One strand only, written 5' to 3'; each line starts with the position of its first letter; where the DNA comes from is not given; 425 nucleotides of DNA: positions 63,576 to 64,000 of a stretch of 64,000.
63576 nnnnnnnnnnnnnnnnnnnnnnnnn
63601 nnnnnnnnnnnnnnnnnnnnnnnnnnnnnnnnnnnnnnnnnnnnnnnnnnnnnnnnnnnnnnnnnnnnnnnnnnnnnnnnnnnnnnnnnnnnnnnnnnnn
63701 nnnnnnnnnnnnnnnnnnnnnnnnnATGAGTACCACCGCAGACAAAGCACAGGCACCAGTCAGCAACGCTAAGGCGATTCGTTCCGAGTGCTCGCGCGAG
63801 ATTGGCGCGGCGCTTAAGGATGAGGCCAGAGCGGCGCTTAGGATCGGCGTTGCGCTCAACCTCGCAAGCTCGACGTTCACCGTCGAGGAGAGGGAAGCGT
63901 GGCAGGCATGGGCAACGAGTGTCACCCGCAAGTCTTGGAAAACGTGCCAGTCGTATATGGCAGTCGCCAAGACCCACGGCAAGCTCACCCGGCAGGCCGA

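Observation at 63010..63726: Iteron-like repeat array in a divergent control region flanked by an RHH regulator gene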

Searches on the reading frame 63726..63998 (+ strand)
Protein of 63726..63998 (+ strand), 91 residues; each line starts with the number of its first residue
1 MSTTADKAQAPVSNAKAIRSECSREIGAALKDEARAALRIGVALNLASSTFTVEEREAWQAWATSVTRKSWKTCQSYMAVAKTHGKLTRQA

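Call 10: search_protein_families(library=pfam, proteins=[window:63726-63998:+], max_evalue=0.1)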
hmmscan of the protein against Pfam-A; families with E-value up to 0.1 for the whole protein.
window:63726-63998:+ (91 aa): 0 families

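Call 11: search_protein_families(library=phrogs, proteins=[window:63726-63998:+], max_evalue=0.1)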
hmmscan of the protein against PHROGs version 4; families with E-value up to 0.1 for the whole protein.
window:63726-63998:+ (91 aa): 0 families

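Call 13: find_related_loci(query=window:63726-63998:+, collection=viral_contigs, flank=6000)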
Query window:63726-63998:+ (91 aa) in viral_contigs; peptide patterns used: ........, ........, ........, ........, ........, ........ (x = any residue, [..] = any of these).
40 stretches matched a pattern, but none encodes a relative of the query by tblastn (E <= 1e-3).

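Call 35: find_homologous_proteins(query=window:63726-63998:+, max_evalue=0.01)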
Query window:63726-63998:+: no candidate shares three 5-residue words with the query. No homologue found.

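Call 67: search_protein_representatives(protein=window:63726-63998:+)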
Query: 91 residues. Proteins with E-value up to 0.001 (for the whole library): 12; up to 1e-10: 4; up to 1e-30: 2. The best 12 are listed.
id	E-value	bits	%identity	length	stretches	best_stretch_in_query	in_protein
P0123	1.4e-49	181.0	100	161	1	1-91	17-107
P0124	5.6e-49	179.1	100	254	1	1-91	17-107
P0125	1.4e-11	60.2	45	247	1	14-86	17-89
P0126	1.7e-11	60.0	46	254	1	3-90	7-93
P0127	1.4e-10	57.1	50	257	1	13-82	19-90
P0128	9.5e-10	54.4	43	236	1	23-91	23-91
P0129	5.7e-09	52.0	45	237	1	15-88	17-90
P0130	5.4e-08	48.9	36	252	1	6-91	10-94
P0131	8.2e-08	48.3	39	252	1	13-89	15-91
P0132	1.6e-07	47.4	32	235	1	13-90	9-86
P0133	5.7e-07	45.6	38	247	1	20-90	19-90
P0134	5.0e-05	39.4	33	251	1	18-90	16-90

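Call 70: search_protein_families(library=pfam, alignment_id=A4, max_evalue=0.1)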
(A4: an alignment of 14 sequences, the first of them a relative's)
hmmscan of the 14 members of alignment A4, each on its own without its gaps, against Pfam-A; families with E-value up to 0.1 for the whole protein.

A. member 1, P0124 (254 aa): 1 family
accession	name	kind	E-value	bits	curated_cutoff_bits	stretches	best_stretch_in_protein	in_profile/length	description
PF14265.11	DUF4355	-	0.019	15.6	25.4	1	150-230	31-113/124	Capsid assembly scaffolding protein Gp46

B. families by the number of members that match (of 14 scanned): 12 families
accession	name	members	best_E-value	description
PF11300.13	DUF3102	2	0.009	Protein of unknown function (DUF3102)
PF05722.18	Ustilago_mating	1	0.0002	Ustilago B locus mating-type protein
PF04632.18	FUSC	1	0.0096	Fusaric acid resistance protein family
PF05130.17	FlgN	1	0.01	FlgN protein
PF07955.17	DUF1687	1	0.015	Protein of unknown function (DUF1687)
PF14265.11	DUF4355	1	0.019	Capsid assembly scaffolding protein Gp46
PF13830.11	DUF4192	1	0.022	Domain of unknown function (DUF4192)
PF05415.18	Peptidase_C36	1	0.022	Beet necrotic yellow vein furovirus-type papain-like endopeptidase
PF09551.15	Spore_II_R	1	0.022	Stage II sporulation protein R (spore_II_R)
PF00368.23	HMG-CoA_red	1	0.029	Hydroxymethylglutaryl-coenzyme A reductase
PF06676.16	DUF1178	1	0.032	Protein of unknown function (DUF1178)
PF21773.2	ODAD1_CC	1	0.042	ODAD1 central coiled coil region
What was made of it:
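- On ParB/KorB/SopB family: No ParBc Pfam hit in any of 14 family members (call 70).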

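Call 71: search_solved_structures(query=A4, max_evalue=1)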
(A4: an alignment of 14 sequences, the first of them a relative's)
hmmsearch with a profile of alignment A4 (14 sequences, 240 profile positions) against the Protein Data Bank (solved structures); distinct sequences matched with E-value up to 1: 2.
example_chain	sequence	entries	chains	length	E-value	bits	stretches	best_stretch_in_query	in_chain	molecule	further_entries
4qrm_B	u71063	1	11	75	0.77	12.7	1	105-140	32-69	Flagellar motor switch protein FliG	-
3soh_B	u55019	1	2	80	0.79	12.6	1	105-140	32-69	Flagellar motor switch protein FliG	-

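Call 74: find_related_loci(query=A5, collection=viral_contigs, flank=5000)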
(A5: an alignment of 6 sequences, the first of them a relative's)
Query A5 (254 aa) in viral_contigs; peptide patterns used: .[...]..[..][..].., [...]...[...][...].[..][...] (x = any residue, [..] = any of these).
49 stretches matched a pattern, but none encodes a relative of the query by tblastn (E <= 1e-3).

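Call 75: find_related_loci(query=A5, collection=genome_contigs, flank=5000)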
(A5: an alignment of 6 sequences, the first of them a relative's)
Query A5 (254 aa) in genome_contigs; peptide patterns used: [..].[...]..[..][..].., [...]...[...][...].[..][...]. (x = any residue, [..] = any of these).
45 stretches matched a pattern, but none encodes a relative of the query by tblastn (E <= 1e-3).

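Call 90: predict_structure(alignment_id=A7)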
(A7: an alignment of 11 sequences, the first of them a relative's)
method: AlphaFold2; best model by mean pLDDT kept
length: 254 residues; sequences in the alignment: 11
mean_pLDDT: 79.5   pTM: 0.56
mean pLDDT of the five models: 79.5, 78.5, 77.6, 76.6, 76.0
residues with pLDDT >= 90: 100; 70-90: 94; 50-70: 35; < 50: 25
segments of 3 or more residues with pLDDT < 50: 1-8, 13-26, 215-217
pLDDT, mean of each block of 10 residues (from residue 1): 42 46 49 86 88 95 94 96 96 96 92 92 94 93 92 90 83 83 77 72 69 55 70 73 72 61
secondary structure, 60 per line:
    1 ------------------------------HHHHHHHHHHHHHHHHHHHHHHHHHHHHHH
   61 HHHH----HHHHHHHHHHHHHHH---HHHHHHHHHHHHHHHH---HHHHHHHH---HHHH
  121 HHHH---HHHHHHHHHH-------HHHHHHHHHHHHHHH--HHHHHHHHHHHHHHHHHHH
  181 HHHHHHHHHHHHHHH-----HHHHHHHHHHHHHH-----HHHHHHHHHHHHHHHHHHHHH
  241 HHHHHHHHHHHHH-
elements in order: H31-64 H69-83 H87-102 H106-113 H117-124 H128-137 H145-159 H162-195 H201-214 H220-253
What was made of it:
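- On ParB/KorB/SopB family: In the model, residues 1-30 are disordered and the rest is all-helical (call 90).
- The protein has no ParB N-terminal CTPase domain (calls 70, 90).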

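Call 93: fold_search(model_id=the predicted structure, library=pdb)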
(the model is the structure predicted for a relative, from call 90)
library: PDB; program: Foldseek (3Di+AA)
matches with E <= 10: 98; with E <= 0.001: 0
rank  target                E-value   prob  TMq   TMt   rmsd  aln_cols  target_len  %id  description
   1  6kkm_H                1.8e-01  0.92  0.33  0.26  11.9       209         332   13  Crystal structure of RbcL-Raf1 complex from Anabaena sp. PCC 7120 (released 2020-05-13)
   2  6kkm_E                2.4e-01  0.94  0.34  0.27  12.4       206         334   12  Crystal structure of RbcL-Raf1 complex from Anabaena sp. PCC 7120 (released 2020-05-13)
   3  6kkn                  3.1e-01  0.98  0.33  0.26   8.0       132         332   11  Crystal structure of RuBisCO accumulation factor Raf1 from Anabaena sp. PCC 7120 (released 2020-05-13)
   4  6kkm_G                3.7e-01  0.87  0.34  0.27  12.2       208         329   11  Crystal structure of RbcL-Raf1 complex from Anabaena sp. PCC 7120 (released 2020-05-13)
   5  6tgz                  8.4e-01  0.07  0.11  0.08  27.9       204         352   14  IE1 from human cytomegalovirus (released 2020-11-25)
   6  6kkm_F                1.0e+00  0.44  0.29  0.23  12.2       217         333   14  Crystal structure of RbcL-Raf1 complex from Anabaena sp. PCC 7120 (released 2020-05-13)
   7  3mkw_B                1.7e+00  0.54  0.25  0.48   5.8       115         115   16  Structure of sopB(155-272)-18mer complex, I23 form (released 2010-05-05)
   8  4umk_C                2.1e+00  0.44  0.27  0.35  12.3       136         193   13  The complex of Spo0J and parS DNA in chromosomal partition system (released 2015-05-13)
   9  3mkz_A                2.2e+00  0.25  0.23  0.43   7.6       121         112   18  Structure of SopB(155-272)-18mer complex, P21 form (released 2010-05-05)
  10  5b00_A                2.2e+00  0.08  0.12  0.12  14.1       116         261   11  Structure of the prenyltransferase MoeN5 in complex with geranyl pyrophosphate (released 2016-03-23)
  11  3mkz_B                2.5e+00  0.35  0.24  0.48   6.2       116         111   16  Structure of SopB(155-272)-18mer complex, P21 form (released 2010-05-05)
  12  4nqi_D                2.8e+00  0.07  0.15  0.16  21.6       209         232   10  Structure of the N-terminal I-BAR domain (1-259) of D.Discoideum IBARa (released 2014-02-05)
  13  2icw_G                3.4e+00  0.08  0.18  0.21  17.6       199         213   14  Crystal structure of a complete ternary complex between TCR, superantigen, and peptide-MHC class II molecule (released 2007-03-20)
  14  4wt3                  3.6e+00  0.44  0.31  0.38   7.0       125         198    9  The N-terminal domain of Rubisco Accumulation Factor 1 from Arabidopsis thaliana (released 2015-07-22)
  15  7xsd_I                3.6e+00  0.28  0.34  0.46  12.0       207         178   11  Cryo-EM structure of RuBisCO assembly intermediate RbcL8Raf18RbcX16 (released 2022-07-06)
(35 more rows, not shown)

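Call 101: search_dna_similar(query=P0124, collection=phages, mode=protein, max_evalue=0.001)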
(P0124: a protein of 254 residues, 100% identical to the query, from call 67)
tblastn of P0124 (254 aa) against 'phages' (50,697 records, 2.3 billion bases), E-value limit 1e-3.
No match.

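Call 102: search_dna_similar(query=P0124, collection=plasmids, mode=protein, max_evalue=0.001)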
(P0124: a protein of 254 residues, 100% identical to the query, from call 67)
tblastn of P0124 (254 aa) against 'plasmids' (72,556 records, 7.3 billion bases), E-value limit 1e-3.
No match.
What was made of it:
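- Tried and rejected: P0124 has no tblastn match in phages or plasmids (calls 101, 102).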

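Call 108: search_protein_families(library=ncbifam, proteins=[P0124], max_evalue=0.1)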
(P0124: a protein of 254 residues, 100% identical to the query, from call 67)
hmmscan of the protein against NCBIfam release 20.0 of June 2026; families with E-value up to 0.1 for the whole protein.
P0124 (254 aa): 0 families

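Call 119: list_cluster_members(proteins=[P0124, P0123, P0125, P0126, P0127, P0128, P0129, P0130, P0131, P0133])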
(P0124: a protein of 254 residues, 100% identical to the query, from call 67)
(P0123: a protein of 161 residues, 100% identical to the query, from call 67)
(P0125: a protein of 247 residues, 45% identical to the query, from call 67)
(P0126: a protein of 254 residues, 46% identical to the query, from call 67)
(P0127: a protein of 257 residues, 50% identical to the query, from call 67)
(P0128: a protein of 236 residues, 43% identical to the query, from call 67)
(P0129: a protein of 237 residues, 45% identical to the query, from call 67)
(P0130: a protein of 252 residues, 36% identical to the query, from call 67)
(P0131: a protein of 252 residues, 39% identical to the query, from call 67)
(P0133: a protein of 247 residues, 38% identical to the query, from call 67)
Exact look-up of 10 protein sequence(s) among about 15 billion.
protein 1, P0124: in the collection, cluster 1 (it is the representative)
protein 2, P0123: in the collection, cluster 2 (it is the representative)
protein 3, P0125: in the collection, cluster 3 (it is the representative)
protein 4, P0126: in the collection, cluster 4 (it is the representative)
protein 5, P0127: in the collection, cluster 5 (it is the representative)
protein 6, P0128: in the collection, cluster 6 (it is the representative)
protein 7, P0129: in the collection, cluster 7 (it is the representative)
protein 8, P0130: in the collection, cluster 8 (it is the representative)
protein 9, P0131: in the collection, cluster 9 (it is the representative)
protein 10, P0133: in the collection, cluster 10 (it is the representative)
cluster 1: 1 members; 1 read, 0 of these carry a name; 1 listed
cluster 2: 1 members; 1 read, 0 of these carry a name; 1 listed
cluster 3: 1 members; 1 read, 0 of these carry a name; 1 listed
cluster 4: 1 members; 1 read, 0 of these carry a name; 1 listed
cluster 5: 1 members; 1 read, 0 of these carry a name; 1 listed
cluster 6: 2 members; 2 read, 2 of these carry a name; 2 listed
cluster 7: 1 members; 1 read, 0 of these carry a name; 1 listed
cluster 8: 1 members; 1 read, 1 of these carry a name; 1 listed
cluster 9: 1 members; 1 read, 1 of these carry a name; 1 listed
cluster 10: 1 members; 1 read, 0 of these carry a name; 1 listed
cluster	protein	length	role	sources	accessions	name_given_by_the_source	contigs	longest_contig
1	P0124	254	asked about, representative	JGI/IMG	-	-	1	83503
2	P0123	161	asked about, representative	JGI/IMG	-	-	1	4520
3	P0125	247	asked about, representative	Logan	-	-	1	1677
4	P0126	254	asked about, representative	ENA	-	-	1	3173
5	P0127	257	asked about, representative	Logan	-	-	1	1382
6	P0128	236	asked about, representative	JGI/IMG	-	hypothetical protein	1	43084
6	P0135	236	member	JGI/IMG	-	hypothetical protein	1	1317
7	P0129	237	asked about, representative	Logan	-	-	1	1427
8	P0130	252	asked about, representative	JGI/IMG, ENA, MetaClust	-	\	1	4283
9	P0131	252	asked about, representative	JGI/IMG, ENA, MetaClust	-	\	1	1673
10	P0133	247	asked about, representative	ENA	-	-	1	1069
